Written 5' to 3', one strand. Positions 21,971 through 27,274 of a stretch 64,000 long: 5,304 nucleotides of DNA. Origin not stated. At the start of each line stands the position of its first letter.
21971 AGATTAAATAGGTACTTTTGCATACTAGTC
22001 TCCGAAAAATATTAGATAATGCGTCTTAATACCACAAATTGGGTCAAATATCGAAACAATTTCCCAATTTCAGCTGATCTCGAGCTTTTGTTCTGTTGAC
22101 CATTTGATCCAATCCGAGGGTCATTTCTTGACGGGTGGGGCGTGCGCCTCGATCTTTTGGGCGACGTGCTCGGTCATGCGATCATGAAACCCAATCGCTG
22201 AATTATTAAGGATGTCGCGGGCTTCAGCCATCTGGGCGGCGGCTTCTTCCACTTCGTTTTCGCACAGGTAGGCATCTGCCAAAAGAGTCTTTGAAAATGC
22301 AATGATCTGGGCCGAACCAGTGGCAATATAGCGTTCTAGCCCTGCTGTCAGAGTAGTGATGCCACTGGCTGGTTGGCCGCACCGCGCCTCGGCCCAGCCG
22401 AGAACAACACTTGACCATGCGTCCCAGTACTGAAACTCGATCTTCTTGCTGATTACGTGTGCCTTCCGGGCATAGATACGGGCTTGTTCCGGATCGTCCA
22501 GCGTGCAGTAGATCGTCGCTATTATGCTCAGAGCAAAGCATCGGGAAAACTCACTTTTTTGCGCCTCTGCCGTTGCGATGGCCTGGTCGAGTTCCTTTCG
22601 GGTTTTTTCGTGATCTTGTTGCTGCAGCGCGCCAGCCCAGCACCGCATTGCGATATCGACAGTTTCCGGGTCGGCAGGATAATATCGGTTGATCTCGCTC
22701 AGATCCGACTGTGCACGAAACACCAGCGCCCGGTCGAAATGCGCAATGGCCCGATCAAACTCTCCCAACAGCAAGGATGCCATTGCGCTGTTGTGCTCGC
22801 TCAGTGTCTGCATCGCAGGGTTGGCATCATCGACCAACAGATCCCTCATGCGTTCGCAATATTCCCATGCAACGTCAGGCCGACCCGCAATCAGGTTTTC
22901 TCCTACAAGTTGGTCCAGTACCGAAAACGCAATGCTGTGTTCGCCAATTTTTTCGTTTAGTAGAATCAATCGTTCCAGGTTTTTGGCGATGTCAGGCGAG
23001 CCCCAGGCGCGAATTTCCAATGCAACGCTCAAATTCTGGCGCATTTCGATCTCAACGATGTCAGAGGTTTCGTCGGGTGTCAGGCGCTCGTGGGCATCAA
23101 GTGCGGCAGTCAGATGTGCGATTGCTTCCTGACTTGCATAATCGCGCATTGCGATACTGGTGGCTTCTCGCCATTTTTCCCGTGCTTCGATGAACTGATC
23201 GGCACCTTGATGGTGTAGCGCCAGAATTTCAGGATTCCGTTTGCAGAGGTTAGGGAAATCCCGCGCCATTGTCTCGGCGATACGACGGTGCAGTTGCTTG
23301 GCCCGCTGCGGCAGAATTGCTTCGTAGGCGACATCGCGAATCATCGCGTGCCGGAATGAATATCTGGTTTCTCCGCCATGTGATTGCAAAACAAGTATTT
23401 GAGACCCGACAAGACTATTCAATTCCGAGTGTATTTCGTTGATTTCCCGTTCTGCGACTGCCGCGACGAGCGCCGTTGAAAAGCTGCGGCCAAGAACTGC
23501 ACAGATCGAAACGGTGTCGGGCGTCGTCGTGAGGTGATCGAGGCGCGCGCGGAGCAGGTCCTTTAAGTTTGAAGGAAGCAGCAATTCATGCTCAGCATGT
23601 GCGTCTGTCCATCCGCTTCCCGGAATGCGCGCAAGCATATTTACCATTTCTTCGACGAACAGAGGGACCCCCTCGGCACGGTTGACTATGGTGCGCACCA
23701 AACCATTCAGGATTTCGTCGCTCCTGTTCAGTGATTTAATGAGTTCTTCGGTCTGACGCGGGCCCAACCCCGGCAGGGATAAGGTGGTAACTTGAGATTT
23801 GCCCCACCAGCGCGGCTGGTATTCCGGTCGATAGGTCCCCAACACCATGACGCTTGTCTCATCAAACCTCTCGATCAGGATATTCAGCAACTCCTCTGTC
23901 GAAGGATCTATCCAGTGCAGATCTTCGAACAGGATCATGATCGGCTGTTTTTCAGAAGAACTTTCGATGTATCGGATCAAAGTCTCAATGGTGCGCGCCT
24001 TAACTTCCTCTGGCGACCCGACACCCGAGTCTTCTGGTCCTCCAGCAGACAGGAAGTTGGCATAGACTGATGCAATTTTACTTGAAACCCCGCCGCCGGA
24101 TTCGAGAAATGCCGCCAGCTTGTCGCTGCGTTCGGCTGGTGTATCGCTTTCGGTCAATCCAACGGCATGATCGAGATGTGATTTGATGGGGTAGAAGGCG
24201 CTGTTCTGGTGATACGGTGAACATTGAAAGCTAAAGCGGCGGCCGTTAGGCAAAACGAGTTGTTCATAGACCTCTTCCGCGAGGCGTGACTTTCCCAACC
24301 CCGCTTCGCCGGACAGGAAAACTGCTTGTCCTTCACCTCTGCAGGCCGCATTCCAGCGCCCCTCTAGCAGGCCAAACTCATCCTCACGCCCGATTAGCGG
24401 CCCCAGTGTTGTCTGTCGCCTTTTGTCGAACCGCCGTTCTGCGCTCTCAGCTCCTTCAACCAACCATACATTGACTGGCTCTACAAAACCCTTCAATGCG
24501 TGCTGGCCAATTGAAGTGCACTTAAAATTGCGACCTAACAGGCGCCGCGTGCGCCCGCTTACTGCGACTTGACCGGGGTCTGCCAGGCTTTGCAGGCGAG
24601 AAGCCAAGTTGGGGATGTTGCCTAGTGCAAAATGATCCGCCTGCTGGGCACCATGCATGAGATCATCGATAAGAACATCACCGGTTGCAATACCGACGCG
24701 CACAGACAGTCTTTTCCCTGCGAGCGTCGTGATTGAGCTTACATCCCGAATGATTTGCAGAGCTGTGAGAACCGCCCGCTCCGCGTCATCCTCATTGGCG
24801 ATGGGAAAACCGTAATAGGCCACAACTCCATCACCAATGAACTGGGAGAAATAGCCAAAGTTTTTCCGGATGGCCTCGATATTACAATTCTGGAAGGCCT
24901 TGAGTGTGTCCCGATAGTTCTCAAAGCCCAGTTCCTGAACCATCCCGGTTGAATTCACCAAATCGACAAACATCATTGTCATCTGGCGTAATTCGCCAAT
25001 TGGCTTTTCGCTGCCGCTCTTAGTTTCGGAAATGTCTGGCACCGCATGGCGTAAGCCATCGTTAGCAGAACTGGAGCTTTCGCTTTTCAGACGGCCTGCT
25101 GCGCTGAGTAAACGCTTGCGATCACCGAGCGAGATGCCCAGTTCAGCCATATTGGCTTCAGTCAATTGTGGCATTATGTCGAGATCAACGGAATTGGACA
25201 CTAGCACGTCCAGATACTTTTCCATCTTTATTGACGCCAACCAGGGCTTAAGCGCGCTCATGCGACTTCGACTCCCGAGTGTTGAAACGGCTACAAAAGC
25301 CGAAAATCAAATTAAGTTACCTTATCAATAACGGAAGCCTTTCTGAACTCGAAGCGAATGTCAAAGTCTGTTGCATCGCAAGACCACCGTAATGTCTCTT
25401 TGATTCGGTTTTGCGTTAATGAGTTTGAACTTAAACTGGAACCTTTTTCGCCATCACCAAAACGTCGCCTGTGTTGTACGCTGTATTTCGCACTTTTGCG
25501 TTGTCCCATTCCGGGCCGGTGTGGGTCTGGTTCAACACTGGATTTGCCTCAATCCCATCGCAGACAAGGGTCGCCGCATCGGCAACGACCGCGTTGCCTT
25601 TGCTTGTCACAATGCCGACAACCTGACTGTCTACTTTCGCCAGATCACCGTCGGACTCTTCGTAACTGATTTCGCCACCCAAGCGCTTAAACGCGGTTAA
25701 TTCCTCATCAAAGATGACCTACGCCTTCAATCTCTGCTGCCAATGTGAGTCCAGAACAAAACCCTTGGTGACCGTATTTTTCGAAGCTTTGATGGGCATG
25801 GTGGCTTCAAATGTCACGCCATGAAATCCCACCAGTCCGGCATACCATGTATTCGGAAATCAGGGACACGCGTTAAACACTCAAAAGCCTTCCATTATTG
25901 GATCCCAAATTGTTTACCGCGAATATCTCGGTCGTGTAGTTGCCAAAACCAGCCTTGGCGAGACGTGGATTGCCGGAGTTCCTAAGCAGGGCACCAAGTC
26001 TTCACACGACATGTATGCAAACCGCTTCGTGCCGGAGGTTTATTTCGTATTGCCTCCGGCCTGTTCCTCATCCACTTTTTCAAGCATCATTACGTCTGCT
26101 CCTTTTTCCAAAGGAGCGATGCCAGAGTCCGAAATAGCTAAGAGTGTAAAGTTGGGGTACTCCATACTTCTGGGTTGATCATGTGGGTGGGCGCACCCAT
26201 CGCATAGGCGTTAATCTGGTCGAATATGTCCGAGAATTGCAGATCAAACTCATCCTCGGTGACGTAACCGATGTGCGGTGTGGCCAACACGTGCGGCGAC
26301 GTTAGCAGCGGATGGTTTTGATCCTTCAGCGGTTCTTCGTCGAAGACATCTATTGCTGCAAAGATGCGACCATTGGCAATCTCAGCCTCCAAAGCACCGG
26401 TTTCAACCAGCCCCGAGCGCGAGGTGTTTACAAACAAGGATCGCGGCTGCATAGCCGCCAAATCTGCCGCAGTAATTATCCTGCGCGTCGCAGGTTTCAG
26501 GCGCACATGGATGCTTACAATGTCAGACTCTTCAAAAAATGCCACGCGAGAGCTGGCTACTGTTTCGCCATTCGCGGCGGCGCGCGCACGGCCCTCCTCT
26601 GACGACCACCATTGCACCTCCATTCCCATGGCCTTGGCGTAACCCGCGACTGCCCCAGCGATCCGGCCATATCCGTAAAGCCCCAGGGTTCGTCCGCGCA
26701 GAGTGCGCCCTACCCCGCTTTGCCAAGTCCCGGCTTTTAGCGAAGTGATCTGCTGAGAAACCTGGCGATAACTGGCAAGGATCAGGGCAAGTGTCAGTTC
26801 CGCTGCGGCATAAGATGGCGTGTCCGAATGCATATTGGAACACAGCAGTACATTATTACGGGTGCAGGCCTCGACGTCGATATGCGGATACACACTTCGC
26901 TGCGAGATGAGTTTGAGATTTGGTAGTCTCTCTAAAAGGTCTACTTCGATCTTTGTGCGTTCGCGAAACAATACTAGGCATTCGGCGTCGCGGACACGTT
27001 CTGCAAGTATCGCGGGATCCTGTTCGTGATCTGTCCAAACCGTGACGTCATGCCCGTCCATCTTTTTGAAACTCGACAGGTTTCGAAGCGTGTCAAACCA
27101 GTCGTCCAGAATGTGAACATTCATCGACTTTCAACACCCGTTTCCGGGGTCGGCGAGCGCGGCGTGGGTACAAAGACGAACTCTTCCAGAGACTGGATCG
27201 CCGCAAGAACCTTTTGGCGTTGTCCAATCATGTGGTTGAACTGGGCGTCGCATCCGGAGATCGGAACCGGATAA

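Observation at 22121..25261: SAM / class III cyclase / STAND ATPase / TPR giant protein on an AT-rich insertion: candidate cyclase-effector STAND sensor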

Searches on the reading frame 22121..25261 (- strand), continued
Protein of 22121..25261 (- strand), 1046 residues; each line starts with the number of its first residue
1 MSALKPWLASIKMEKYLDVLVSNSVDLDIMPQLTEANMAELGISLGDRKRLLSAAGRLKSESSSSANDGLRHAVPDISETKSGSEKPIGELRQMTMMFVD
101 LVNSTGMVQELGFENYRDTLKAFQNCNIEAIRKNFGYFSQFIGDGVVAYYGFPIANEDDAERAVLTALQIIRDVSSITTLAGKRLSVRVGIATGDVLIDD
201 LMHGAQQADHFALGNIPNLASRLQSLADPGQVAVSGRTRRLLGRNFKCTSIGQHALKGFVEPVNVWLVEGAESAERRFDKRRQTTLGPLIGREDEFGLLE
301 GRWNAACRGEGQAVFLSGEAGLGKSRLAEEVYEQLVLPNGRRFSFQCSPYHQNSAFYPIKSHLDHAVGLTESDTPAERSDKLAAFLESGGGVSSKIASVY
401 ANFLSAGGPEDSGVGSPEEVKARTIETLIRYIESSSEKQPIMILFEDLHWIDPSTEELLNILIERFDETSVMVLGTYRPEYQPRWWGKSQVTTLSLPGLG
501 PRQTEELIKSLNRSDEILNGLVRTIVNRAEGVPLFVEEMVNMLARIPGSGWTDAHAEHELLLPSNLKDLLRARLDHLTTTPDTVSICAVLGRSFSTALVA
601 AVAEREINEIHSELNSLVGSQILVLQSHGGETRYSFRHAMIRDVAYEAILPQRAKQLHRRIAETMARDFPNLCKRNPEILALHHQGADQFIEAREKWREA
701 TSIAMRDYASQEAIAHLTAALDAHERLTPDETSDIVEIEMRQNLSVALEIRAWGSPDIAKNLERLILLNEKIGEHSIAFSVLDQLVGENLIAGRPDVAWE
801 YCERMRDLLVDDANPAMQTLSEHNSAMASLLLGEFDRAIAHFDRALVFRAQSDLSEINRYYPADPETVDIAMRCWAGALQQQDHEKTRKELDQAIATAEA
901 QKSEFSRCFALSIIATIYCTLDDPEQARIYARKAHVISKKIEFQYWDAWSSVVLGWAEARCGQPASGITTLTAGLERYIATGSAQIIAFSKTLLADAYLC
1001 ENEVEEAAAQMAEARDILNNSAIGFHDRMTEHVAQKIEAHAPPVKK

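Call 90: find_encoding_contigs(protein=P0105, flank=5000, max_places=1)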
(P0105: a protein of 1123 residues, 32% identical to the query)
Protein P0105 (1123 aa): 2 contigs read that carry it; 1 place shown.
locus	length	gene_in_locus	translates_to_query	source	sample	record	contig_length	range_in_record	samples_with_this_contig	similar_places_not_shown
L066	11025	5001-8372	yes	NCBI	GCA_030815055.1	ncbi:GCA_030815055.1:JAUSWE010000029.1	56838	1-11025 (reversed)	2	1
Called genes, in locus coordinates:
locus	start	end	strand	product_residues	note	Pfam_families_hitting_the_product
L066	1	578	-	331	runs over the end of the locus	PF01380:SIS, PF00571:CBS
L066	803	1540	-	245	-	-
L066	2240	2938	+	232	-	-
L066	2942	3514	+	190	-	PF00132:Hexapep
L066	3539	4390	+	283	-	-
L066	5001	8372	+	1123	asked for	PF00536:SAM_1, PF07647:SAM_2, PF00211:Guanylate_cyc, PF13191:AAA_16, PF13401:AAA_22 (weak), PF13424:TPR_12 (faint), PF07719:TPR_2 (faint)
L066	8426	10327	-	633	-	PF00664:ABC_membrane, PF00005:ABC_tran, PF02463:SMC_N (faint)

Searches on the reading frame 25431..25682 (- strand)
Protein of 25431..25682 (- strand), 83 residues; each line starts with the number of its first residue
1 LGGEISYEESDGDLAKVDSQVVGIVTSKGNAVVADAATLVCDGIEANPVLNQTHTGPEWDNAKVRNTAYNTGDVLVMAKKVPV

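Call 7: search_protein_families(library=ncbifam, proteins=[window:25431-25682:-], max_evalue=0.01)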
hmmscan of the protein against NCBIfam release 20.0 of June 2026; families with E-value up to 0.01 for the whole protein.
window:25431-25682:- (83 aa): 2 families
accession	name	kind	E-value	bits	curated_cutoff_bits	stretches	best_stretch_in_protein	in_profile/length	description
NF006130.0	PRK08274.1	equivalog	1.7e-11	43.6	369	1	1-78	145-226/467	FAD-dependent tricarballylate dehydrogenase TcuA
TIGR02485.1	CobZ_N-term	equivalog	0.0048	15.7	372.55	1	12-76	152-219/437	FAD-dependent tricarballylate dehydrogenase TcuA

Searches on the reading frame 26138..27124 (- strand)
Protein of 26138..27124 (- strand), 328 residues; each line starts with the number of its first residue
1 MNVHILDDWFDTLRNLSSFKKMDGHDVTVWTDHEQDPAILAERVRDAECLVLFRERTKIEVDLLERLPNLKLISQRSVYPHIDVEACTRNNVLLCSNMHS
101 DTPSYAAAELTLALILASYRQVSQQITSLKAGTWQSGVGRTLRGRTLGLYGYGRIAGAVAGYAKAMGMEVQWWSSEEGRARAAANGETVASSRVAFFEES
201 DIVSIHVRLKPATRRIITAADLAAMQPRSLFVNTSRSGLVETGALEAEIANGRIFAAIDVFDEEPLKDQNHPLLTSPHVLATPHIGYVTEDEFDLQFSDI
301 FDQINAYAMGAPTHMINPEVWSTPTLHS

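Call 5: search_protein_families(library=pfam, proteins=[window:26138-27124:-], max_evalue=0.01)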
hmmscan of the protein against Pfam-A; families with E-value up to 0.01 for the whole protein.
window:26138-27124:- (328 aa): 3 families
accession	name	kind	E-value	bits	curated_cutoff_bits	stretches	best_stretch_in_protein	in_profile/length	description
PF02826.25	2-Hacid_dh_C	-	4.5e-45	153.7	25.1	1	112-286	1-178/178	D-isomer specific 2-hydroxyacid dehydrogenase, NAD binding domain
PF00389.36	2-Hacid_dh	-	9.7e-15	54.9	24.6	1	17-184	13-114/134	D-isomer specific 2-hydroxyacid dehydrogenase, catalytic domain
PF03446.21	NAD_binding_2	-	0.0035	17.8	21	1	147-252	2-110/161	NAD binding domain of 6-phosphogluconate dehydrogenase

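Call 6: search_protein_families(library=padloc, proteins=[window:26138-27124:-], max_evalue=0.01)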
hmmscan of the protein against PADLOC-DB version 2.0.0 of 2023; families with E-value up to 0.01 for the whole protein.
window:26138-27124:- (328 aa): 0 families
